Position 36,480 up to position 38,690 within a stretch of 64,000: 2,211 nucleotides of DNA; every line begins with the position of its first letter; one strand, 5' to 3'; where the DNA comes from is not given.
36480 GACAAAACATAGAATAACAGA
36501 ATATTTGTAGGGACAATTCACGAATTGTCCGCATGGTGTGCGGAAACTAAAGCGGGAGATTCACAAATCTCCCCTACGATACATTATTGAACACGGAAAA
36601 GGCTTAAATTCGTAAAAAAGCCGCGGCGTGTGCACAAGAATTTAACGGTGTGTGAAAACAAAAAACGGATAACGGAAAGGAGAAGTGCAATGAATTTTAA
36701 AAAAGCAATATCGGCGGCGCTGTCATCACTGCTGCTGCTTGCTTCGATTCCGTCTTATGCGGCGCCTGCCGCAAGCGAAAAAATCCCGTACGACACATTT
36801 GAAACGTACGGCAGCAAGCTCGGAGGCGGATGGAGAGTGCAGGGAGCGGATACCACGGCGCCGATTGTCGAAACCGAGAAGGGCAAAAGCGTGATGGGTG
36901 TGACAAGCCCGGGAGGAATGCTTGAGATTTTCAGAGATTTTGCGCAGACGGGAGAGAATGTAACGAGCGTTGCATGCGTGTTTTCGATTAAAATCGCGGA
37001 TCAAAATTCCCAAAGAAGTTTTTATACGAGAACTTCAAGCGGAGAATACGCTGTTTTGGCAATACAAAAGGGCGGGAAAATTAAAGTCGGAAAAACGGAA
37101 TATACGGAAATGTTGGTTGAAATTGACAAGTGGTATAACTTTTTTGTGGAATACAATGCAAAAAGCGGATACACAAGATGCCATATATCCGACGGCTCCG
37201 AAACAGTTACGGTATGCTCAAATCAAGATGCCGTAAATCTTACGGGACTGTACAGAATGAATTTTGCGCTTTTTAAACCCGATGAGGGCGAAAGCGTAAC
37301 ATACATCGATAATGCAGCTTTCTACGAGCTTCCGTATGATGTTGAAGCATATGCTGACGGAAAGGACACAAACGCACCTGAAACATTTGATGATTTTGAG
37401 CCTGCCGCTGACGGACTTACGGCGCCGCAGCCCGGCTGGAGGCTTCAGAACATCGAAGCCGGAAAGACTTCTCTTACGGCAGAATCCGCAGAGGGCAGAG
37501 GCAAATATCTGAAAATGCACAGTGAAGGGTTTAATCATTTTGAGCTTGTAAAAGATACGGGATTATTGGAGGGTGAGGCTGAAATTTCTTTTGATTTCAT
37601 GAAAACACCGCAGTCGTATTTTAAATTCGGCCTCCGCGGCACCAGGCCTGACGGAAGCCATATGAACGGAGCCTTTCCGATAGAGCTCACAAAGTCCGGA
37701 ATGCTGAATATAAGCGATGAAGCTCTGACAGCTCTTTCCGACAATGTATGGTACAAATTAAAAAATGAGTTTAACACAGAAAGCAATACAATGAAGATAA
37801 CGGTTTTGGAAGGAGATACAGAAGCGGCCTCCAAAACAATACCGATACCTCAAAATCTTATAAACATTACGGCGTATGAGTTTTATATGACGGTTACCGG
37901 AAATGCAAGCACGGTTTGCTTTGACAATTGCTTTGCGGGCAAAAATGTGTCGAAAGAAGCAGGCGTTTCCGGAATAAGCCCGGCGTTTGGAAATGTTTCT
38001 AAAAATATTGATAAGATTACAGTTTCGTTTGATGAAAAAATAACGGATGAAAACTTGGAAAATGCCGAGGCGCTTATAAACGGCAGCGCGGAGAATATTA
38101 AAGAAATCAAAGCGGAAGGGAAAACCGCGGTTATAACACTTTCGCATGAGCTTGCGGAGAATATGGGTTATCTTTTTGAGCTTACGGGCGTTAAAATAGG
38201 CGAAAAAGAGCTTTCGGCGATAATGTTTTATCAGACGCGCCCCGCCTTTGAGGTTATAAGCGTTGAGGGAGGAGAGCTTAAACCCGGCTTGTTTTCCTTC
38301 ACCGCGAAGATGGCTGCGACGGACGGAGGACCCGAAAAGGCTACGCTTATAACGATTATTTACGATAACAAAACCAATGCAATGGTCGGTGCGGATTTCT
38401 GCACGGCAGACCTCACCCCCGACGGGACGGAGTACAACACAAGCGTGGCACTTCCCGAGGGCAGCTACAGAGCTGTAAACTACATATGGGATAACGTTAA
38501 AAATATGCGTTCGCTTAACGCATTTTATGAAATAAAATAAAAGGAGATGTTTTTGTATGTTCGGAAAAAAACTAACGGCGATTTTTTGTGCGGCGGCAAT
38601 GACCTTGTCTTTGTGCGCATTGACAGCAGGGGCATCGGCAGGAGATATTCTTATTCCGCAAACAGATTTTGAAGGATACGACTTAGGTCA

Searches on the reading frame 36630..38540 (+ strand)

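Call 6: search_protein_families(library=pfam, proteins=[window:36630-38540:+])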
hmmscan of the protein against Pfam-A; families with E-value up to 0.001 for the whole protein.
window:36630-38540:+ (636 aa): 1 family
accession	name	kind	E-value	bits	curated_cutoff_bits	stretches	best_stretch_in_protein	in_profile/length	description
PF13205.12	Big_5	-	2.1e-06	28.8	23.6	1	446-519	7-84/105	Bacterial Ig-like domain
